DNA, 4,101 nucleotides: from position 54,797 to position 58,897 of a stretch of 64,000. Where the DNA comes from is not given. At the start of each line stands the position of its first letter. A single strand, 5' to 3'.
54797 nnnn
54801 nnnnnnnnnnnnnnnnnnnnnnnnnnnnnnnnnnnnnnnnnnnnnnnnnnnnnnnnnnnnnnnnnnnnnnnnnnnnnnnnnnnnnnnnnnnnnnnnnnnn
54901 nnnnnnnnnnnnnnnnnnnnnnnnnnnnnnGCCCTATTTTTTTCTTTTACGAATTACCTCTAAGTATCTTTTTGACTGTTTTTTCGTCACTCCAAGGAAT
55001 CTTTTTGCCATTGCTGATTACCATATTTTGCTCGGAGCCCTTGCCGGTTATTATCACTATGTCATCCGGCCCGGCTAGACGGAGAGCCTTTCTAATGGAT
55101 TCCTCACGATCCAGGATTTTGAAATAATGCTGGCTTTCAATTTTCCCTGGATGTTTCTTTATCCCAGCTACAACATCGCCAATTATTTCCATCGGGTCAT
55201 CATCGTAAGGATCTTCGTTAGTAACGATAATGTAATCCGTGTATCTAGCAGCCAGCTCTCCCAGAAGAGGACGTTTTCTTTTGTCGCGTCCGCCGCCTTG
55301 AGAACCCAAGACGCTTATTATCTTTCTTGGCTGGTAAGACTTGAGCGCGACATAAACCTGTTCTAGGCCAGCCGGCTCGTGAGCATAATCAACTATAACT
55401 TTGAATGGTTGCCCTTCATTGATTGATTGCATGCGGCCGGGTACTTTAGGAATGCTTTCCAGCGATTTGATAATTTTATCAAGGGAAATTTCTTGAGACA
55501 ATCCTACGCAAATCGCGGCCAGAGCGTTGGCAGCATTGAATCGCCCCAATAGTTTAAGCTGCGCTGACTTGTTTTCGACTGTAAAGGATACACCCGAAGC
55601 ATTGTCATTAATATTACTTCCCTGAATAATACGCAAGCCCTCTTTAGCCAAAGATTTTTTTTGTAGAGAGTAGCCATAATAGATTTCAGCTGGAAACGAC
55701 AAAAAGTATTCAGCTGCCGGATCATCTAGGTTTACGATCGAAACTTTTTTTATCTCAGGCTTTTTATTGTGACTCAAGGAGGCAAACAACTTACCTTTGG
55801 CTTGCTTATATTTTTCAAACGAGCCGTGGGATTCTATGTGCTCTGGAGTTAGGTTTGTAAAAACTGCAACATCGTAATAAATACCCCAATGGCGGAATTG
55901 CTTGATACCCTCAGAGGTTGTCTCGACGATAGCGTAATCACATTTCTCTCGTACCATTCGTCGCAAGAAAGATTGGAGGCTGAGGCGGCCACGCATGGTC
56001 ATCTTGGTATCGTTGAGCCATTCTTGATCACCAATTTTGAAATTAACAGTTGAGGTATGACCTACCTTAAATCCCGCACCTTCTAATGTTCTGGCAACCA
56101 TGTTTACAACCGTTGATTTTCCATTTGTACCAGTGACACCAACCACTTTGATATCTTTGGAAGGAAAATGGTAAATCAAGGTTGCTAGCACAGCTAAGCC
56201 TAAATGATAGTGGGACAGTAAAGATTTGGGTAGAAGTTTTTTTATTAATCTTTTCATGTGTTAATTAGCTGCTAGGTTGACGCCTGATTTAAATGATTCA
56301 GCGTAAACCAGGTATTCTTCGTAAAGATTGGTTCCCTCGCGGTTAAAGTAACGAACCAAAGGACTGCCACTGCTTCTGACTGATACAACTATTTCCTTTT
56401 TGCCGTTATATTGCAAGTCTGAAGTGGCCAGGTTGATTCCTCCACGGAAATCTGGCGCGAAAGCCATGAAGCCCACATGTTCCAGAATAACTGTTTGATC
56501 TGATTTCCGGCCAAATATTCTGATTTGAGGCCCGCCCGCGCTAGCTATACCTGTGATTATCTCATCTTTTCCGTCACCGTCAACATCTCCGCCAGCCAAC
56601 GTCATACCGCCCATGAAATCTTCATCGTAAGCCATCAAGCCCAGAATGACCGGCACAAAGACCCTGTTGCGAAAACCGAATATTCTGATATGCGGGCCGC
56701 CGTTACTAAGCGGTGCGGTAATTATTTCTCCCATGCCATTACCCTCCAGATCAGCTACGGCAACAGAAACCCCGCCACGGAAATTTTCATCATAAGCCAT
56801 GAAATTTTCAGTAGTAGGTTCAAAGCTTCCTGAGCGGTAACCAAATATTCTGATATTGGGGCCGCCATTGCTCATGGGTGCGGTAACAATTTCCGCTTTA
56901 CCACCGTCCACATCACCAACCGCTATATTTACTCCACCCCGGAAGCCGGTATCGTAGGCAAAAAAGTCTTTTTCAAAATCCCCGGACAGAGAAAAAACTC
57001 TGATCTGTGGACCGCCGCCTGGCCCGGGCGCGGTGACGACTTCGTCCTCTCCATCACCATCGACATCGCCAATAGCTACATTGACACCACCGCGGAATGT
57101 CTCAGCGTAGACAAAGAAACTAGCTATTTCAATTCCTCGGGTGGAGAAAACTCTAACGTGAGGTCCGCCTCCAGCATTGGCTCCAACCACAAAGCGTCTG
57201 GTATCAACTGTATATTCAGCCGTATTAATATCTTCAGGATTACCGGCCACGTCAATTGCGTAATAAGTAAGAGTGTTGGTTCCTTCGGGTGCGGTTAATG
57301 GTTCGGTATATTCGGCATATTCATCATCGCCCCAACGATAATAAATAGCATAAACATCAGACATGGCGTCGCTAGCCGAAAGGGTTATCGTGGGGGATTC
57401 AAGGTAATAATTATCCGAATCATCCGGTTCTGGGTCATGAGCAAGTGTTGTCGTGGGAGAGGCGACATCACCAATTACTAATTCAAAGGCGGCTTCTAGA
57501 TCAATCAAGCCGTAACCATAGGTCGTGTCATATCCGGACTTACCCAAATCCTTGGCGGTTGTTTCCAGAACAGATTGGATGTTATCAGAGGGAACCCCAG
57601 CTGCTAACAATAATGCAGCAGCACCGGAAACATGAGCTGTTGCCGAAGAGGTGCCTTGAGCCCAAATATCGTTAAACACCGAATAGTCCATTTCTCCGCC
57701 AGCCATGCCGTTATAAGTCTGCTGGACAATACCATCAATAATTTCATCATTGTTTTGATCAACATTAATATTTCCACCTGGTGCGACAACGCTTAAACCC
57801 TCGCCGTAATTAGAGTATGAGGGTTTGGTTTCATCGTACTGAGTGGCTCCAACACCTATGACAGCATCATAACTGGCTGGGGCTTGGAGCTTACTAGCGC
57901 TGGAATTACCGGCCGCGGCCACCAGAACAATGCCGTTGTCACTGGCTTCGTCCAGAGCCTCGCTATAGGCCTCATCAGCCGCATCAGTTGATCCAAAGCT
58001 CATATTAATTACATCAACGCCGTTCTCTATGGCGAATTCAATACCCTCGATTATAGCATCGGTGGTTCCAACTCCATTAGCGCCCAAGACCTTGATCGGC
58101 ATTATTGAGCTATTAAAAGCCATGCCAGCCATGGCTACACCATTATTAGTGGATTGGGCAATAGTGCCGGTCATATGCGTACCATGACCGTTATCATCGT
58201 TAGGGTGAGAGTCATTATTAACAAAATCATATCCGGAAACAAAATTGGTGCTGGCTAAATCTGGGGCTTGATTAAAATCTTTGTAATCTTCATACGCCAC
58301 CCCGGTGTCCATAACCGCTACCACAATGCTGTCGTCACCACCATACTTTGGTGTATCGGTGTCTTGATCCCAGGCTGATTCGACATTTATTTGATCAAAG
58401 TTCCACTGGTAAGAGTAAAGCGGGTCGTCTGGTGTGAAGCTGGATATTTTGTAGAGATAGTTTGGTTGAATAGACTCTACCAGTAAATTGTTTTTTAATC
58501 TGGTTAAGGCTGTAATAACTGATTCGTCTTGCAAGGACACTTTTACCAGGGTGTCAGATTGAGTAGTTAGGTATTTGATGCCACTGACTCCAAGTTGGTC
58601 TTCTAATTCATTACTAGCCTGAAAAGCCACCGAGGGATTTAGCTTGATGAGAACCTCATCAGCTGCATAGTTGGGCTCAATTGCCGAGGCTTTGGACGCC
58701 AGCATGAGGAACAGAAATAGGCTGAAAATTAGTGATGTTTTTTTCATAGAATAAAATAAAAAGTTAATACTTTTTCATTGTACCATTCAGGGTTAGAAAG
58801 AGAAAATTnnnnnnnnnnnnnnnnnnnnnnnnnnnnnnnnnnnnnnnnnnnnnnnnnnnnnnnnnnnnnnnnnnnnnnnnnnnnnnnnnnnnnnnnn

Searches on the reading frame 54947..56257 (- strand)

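Call 17: search_protein_families(library=pfam, proteins=[window:54947-56257:-], max_evalue=0.001)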
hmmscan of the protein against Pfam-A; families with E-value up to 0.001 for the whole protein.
window:54947-56257:- (436 aa): 2 families
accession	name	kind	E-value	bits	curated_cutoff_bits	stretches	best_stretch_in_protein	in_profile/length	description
PF08245.18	Mur_ligase_M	-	1.3e-42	146.5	24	1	41-251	1-199/200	Mur ligase middle domain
PF02875.26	Mur_ligase_C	-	8.3e-26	91.7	28.4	1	274-407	1-127/127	Mur ligase, glutamate ligase domain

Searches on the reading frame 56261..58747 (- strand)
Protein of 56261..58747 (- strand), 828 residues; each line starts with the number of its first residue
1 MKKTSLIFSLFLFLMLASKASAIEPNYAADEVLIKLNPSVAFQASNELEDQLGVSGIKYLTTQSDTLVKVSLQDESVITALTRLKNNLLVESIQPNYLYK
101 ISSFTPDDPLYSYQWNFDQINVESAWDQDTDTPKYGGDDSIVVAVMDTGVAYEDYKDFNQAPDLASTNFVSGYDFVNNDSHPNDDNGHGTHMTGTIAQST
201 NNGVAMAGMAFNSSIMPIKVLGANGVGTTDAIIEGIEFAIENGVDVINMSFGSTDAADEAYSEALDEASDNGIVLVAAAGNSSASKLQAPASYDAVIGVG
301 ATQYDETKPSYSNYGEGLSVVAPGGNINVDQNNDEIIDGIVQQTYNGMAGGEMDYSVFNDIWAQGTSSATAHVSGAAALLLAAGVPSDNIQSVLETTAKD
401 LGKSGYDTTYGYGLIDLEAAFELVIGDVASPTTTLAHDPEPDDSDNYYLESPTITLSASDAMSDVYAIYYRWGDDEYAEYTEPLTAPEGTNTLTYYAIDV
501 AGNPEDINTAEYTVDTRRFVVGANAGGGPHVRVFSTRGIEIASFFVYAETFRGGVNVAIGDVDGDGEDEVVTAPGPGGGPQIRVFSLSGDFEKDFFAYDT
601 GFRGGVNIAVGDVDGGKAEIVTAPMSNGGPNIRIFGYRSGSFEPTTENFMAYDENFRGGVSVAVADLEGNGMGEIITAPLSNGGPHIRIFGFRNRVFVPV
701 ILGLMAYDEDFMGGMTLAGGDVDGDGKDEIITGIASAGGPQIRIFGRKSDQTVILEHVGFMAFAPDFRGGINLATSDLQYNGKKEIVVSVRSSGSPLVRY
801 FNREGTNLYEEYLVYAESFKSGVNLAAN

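Call 17: search_protein_families(library=pfam, proteins=[window:56261-58747:-], max_evalue=0.001)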
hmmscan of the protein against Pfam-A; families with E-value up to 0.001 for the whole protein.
window:56261-58747:- (828 aa): 3 families
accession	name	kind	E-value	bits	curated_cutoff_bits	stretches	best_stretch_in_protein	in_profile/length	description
PF00082.27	Peptidase_S8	-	9.6e-51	173.2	21.8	1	139-413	2-288/288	Subtilase family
PF13517.12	FG-GAP_3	-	7.3e-09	36.5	26.9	0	616-676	6-60/61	FG-GAP-like repeat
PF01839.29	FG-GAP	-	2.4e-08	34.1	22.1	1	714-737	2-25/37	FG-GAP repeat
